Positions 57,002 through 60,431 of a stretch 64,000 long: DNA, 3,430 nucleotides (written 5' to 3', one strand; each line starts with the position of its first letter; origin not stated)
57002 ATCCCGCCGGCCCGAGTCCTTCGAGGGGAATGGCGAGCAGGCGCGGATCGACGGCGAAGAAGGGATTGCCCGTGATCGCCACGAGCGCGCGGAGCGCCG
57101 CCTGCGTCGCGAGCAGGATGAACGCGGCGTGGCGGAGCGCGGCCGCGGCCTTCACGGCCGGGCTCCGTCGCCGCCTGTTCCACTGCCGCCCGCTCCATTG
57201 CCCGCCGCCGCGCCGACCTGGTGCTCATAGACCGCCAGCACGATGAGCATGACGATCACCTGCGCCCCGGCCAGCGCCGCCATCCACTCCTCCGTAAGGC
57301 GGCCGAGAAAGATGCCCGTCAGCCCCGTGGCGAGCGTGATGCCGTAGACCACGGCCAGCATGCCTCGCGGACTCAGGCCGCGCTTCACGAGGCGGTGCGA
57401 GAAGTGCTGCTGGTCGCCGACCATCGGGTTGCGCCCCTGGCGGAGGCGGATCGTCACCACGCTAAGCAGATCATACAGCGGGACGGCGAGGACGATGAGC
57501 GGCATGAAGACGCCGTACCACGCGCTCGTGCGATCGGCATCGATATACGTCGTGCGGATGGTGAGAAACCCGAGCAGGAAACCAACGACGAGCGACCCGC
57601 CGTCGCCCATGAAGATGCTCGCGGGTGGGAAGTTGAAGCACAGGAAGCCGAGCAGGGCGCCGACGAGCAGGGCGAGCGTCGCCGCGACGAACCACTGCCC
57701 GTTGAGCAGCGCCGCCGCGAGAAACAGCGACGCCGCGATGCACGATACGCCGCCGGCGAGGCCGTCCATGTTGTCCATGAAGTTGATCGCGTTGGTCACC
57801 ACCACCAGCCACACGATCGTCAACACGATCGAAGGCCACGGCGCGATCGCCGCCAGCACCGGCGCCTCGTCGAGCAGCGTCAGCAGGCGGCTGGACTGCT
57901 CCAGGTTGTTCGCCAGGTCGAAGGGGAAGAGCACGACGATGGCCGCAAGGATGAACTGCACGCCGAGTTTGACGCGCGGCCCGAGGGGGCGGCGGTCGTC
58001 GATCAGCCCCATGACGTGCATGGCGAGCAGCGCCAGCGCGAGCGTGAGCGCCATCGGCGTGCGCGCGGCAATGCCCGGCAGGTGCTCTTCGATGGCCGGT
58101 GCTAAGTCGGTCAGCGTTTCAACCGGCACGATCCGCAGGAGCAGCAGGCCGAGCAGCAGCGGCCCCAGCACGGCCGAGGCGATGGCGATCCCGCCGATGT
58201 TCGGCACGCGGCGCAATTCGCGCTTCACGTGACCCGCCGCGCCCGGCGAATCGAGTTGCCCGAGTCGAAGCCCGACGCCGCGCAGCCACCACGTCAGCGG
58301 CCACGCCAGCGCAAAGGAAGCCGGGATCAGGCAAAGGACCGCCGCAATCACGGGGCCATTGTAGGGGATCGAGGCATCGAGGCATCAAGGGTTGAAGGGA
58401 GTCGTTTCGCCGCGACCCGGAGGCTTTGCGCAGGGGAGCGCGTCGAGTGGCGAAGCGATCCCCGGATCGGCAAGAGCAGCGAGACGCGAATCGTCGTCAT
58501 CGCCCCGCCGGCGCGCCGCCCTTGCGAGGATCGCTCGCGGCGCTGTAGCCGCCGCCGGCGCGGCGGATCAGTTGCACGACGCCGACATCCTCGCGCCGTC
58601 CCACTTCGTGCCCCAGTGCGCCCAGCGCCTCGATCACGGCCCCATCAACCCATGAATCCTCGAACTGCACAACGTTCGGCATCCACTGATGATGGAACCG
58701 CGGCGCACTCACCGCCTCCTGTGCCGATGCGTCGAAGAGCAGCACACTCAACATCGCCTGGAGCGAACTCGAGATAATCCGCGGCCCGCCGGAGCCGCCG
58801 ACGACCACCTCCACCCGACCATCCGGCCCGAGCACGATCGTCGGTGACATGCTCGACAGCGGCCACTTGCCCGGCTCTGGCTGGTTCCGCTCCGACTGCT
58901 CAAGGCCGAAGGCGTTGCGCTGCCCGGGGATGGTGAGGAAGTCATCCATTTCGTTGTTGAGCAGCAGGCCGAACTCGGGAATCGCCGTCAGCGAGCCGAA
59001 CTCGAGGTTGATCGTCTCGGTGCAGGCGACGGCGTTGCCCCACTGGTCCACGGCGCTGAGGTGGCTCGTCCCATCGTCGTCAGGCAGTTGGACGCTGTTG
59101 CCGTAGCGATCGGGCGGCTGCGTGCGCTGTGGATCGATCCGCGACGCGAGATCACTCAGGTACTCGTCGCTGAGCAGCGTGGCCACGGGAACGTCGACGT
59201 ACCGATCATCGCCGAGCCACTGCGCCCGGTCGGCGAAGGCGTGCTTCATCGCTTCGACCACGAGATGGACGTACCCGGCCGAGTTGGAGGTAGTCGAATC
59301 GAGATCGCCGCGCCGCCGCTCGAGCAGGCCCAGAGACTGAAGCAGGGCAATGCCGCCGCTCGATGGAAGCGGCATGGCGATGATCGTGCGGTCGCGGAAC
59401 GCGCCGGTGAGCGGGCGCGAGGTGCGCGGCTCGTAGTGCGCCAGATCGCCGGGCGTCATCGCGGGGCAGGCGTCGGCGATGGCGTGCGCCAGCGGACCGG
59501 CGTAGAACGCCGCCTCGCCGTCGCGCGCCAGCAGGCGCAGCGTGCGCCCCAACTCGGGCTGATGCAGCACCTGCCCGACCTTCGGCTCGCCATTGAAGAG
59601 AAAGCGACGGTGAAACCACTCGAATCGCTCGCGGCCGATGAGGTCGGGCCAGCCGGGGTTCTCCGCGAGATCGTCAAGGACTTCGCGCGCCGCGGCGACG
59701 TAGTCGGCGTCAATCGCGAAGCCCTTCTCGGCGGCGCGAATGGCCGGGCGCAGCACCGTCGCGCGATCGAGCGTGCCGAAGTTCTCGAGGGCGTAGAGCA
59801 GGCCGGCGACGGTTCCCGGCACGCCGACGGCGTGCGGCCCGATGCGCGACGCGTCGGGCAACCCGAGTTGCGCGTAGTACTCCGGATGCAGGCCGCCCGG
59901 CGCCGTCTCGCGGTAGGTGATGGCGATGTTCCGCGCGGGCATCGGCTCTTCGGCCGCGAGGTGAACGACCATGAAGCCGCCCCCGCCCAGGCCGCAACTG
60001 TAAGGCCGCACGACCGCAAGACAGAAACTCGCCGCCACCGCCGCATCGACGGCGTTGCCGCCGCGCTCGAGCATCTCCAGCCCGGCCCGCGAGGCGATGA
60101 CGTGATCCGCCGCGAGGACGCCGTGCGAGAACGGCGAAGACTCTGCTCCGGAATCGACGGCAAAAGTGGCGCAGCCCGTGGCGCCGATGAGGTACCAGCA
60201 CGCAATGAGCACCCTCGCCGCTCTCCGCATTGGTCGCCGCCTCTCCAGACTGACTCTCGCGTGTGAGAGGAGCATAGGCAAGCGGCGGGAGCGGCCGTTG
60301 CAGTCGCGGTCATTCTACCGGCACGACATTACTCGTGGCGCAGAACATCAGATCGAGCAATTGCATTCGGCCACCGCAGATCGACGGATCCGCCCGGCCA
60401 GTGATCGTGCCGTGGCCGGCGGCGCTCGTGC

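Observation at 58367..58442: Bipartite ~35-75-nt element repeated five times, always co-oriented with and just upstream of a start codon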

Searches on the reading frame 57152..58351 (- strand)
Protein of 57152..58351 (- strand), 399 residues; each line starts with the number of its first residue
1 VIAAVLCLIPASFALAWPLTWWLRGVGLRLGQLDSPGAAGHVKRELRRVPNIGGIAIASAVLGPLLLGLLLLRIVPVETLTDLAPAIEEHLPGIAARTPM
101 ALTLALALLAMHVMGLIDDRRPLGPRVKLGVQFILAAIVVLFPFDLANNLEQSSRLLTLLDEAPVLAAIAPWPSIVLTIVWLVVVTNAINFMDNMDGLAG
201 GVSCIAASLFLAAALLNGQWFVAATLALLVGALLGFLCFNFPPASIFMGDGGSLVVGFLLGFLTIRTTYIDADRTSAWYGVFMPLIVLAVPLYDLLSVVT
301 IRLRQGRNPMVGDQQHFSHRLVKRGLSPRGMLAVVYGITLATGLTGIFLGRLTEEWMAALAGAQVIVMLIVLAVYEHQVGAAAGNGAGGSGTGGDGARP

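Call 17: search_protein_families(library=pfam, proteins=[window:57152-58351:-])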
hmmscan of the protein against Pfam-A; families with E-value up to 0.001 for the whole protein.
window:57152-58351:- (399 aa): 1 family
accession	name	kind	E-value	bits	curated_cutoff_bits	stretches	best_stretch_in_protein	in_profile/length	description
PF00953.26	Glycos_transf_4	-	3.8e-37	128.2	27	1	103-266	3-158/160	Glycosyl transferase family 4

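Call 40: find_homologous_proteins(query=window:57152-58351:-, max_evalue=1e-30)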
Query window:57152-58351:- (399 aa): 3174 proteins with E <= 1e-30 among 8000 candidates; the best 120 are listed.
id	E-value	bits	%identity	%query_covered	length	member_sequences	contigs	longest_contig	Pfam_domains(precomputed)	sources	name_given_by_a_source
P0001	1.1e-249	846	99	100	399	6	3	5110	PF00953.27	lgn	-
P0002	4.4e-219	746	87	100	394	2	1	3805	PF00953.27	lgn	-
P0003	4.4e-204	696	83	97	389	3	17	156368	PF00953.27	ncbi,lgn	-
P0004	4.4e-201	686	85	94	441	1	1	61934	PF00953.27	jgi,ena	-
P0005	1.3e-186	639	78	96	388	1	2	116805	PF00953.27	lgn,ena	-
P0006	1.7e-186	638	77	97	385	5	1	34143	PF00953.27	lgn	-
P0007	9.4e-185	632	76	96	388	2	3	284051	PF00953.27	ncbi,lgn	-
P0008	4.5e-177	607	75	95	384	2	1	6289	PF00953.27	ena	-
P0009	8.1e-177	606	75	96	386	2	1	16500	PF00953.27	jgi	-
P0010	1.5e-170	586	72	96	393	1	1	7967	PF00953.27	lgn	-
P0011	1.3e-146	507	63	99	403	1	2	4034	PF00953.27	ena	-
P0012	5.6e-128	446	57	93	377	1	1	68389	PF00953.27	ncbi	-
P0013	9.4e-128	445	61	95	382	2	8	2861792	PF00953.27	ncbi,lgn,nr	ncbi:MAG: undecaprenyl/decaprenyl-phosphate alpha-N-acetylglucosaminyl 1-phosphate transferase [Plan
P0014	8.3e-127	442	56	97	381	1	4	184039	PF00953.27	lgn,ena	-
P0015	9.7e-122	425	57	93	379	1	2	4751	PF00953.27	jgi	-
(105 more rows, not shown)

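Call 41: find_encoding_contigs(protein=P0003, flank=10000, max_places=1)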
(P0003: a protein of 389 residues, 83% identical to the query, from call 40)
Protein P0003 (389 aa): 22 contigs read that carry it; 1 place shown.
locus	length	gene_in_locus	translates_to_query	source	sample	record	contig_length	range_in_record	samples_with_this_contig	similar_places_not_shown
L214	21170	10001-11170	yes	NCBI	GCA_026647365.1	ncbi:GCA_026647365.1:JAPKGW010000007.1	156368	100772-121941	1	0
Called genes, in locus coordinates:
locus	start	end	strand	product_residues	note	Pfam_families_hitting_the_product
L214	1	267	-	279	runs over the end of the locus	PF02563:Poly_export, PF10531:SLBB, PF22461:SLBB_2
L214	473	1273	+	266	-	PF01522:Polysacc_deac_1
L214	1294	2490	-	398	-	-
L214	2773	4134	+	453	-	-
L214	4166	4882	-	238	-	PF02660:G3P_acyltransf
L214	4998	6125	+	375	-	PF01321:Creatinase_N, PF00557:Peptidase_M24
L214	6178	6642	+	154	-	PF00364:Biotin_lipoyl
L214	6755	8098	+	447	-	PF00289:Biotin_carb_N, PF02222:ATP-grasp, PF02655:ATP-grasp_3 (weak), PF02786:CPSase_L_D2, PF08443:RimK (weak), PF07478:Dala_Dala_lig_C, PF02785:Biotin_carb_C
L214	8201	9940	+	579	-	PF01019:G_glu_transpept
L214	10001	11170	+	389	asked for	PF00953:Glycos_transf_4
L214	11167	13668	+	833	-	PF04932:Wzy_C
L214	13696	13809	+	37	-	-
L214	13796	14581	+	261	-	PF01987:AIM24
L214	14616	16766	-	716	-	-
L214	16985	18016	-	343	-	PF14339:DUF4394 (faint), PF21959:DUF6923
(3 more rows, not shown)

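Call 42: find_encoding_contigs(protein=P0004, flank=10000, max_places=1)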
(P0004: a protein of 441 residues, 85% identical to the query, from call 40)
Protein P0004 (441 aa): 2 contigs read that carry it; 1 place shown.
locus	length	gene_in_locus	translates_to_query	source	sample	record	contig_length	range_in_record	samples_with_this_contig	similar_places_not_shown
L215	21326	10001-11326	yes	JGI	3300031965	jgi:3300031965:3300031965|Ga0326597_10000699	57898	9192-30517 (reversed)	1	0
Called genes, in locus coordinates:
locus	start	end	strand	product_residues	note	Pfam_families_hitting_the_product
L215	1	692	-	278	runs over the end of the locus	PF02563:Poly_export, PF10531:SLBB, PF22461:SLBB_2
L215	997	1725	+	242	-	PF01522:Polysacc_deac_1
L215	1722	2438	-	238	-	PF02660:G3P_acyltransf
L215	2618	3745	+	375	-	PF01321:Creatinase_N, PF00557:Peptidase_M24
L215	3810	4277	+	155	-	PF00364:Biotin_lipoyl, PF25984:BSH_YknX (faint)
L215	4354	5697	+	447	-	PF00289:Biotin_carb_N, PF14397:ATPgrasp_ST (faint), PF02222:ATP-grasp, PF02655:ATP-grasp_3 (weak), PF02786:CPSase_L_D2, PF08443:RimK (weak), PF07478:Dala_Dala_lig_C, PF02785:Biotin_carb_C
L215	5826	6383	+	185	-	PF13415:Beta-prop_FBX42 (faint), PF24681:Kelch_KLHDC2_KLHL20_DRC7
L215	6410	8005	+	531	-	PF24681:Kelch_KLHDC2_KLHL20_DRC7, PF13415:Beta-prop_FBX42 (weak), PF24681:Kelch_KLHDC2_KLHL20_DRC7, PF24981:Beta-prop_ATRN-LZTR1, PF13415:Beta-prop_FBX42, PF24981:Beta-prop_ATRN-LZTR1, PF24681:Kelch_KLHDC2_KLHL20_DRC7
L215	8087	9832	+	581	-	PF01019:G_glu_transpept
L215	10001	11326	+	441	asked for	PF00953:Glycos_transf_4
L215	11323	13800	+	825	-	PF04932:Wzy_C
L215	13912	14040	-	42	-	-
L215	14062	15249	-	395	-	PF13439:Glyco_transf_4, PF13579:Glyco_trans_4_4, PF13477:Glyco_trans_4_2 (weak), PF20706:GT4-conflict (weak), PF00534:Glycos_transf_1, PF13692:Glyco_trans_1_4, PF13524:Glyco_trans_1_2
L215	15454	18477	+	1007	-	PF00005:ABC_tran (faint), PF02463:SMC_N (faint), PF03193:RsgA_GTPase (faint), PF05729:NACHT (faint), PF13191:AAA_16 (faint), PF13401:AAA_22 (faint), PF17760:UvrA_inter, PF17755:UvrA_DNA-bind, +2 more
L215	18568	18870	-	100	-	PF11154:DUF2934 (weak)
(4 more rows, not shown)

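Call 43: find_encoding_contigs(protein=P0005, flank=10000, max_places=1)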
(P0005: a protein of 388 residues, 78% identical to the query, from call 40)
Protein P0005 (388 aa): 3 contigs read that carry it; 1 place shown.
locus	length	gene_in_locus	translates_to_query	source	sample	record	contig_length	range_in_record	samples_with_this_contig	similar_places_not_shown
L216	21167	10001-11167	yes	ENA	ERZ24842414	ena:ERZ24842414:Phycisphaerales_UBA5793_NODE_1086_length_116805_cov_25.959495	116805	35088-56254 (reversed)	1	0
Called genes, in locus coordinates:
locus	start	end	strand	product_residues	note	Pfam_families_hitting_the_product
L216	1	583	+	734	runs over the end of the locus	PF00535:Glycos_transf_2, PF12804:NTP_transf_3 (faint), PF13641:Glyco_tranf_2_3 (faint), PF01983:CofC (weak), PF09837:DUF2064, PF00535:Glycos_transf_2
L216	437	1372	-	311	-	-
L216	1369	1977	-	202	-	PF04542:Sigma70_r2, PF22029:PhyR_sigma2 (faint), PF08281:Sigma70_r4_2, PF04545:Sigma70_r4 (weak)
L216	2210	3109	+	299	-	PF07228:SpoIIE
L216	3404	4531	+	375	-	PF01321:Creatinase_N, PF00557:Peptidase_M24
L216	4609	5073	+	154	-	PF25984:BSH_YknX (faint), PF00364:Biotin_lipoyl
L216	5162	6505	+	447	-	PF00289:Biotin_carb_N, PF02222:ATP-grasp, PF02655:ATP-grasp_3 (weak), PF02786:CPSase_L_D2, PF08443:RimK (weak), PF07478:Dala_Dala_lig_C, PF02785:Biotin_carb_C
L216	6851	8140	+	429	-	-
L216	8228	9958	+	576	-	PF01019:G_glu_transpept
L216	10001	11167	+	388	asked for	PF00953:Glycos_transf_4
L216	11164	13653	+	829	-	PF04932:Wzy_C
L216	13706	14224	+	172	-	PF13302:Acetyltransf_3, PF13420:Acetyltransf_4 (weak), PF13523:Acetyltransf_8 (faint), PF00583:Acetyltransf_1 (weak)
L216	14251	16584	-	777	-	PF11412:DsbD_N, PF02683:DsbD_TM, PF00085:Thioredoxin (faint), PF03190:Thioredox_DsbH (weak), PF13098:Thioredoxin_2 (faint), PF13899:Thioredoxin_7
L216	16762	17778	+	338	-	PF02154:FliM, PF01052:FliMN_C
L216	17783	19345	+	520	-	-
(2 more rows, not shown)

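Call 44: find_encoding_contigs(protein=P0007, flank=10000, max_places=1)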
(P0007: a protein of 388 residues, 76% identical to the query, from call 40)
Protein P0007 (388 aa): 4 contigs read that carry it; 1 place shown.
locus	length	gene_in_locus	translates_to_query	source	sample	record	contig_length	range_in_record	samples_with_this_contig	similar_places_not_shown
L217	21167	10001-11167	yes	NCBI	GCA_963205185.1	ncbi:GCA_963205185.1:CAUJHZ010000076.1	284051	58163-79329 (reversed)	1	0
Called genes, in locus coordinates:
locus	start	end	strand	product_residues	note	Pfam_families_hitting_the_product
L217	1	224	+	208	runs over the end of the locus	-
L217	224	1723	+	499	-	PF25973:BSH_CzcB, PF25893:HH_CzcB, PF25954:Beta-barrel_RND_2, PF25975:CzcB_C (weak)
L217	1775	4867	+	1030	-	PF00873:ACR_tran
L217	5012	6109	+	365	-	PF01321:Creatinase_N, PF00557:Peptidase_M24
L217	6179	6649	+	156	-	PF25984:BSH_YknX (faint), PF00364:Biotin_lipoyl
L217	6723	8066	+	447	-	PF00289:Biotin_carb_N, PF14397:ATPgrasp_ST (faint), PF02222:ATP-grasp, PF02655:ATP-grasp_3 (weak), PF02786:CPSase_L_D2, PF08443:RimK, PF07478:Dala_Dala_lig_C, PF02785:Biotin_carb_C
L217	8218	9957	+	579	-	PF01019:G_glu_transpept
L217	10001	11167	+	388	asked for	PF00953:Glycos_transf_4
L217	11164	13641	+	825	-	PF04932:Wzy_C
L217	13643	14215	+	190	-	PF13302:Acetyltransf_3, PF00583:Acetyltransf_1, PF13420:Acetyltransf_4 (weak)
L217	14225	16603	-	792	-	PF11412:DsbD_N, PF02683:DsbD_TM, PF13098:Thioredoxin_2 (faint), PF13899:Thioredoxin_7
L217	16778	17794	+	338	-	PF02154:FliM, PF01052:FliMN_C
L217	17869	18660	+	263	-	PF00535:Glycos_transf_2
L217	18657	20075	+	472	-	PF04932:Wzy_C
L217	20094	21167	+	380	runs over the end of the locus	PF00534:Glycos_transf_1, PF13692:Glyco_trans_1_4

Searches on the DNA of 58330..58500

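Call 38: search_rna_families(source=window, start=58330, end=58500, threshold=evalue, max_evalue=10)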
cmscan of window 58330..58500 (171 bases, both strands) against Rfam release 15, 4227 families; matches with E-value up to 10: 2.
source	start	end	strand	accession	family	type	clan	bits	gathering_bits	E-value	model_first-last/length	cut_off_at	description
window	58400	58456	+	RF03052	RAGATH-28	Gene; sRNA;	-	15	45.3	1.1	1-85/85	no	RAGATH-28 RNA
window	58403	58457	+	RF03934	mir-m107-1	Gene; miRNA;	-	13.5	83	6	1-65/65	no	mir-m107-1 microRNA precursor family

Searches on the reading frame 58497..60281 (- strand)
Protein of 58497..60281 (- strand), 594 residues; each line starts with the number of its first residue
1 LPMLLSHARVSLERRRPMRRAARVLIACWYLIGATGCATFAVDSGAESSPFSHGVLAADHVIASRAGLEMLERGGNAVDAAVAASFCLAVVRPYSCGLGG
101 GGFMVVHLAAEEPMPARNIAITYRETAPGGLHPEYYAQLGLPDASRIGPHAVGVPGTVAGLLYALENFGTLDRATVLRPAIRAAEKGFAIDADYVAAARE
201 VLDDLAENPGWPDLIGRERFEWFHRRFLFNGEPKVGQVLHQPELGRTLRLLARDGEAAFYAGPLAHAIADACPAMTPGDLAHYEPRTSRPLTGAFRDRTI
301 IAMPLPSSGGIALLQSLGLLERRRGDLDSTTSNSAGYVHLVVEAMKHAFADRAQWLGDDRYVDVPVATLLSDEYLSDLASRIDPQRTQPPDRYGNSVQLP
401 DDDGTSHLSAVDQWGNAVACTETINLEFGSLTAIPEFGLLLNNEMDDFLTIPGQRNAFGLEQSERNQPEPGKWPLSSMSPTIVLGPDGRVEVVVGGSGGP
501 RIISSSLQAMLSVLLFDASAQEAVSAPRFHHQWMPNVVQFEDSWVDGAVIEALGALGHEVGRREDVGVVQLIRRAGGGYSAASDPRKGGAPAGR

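Call 17: search_protein_families(library=pfam, proteins=[window:58497-60281:-])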
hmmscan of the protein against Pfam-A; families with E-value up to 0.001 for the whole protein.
window:58497-60281:- (594 aa): 1 family
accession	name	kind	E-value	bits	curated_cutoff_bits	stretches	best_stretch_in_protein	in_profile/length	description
PF01019.26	G_glu_transpept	-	5e-153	511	27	1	69-589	2-512/512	Gamma-glutamyltranspeptidase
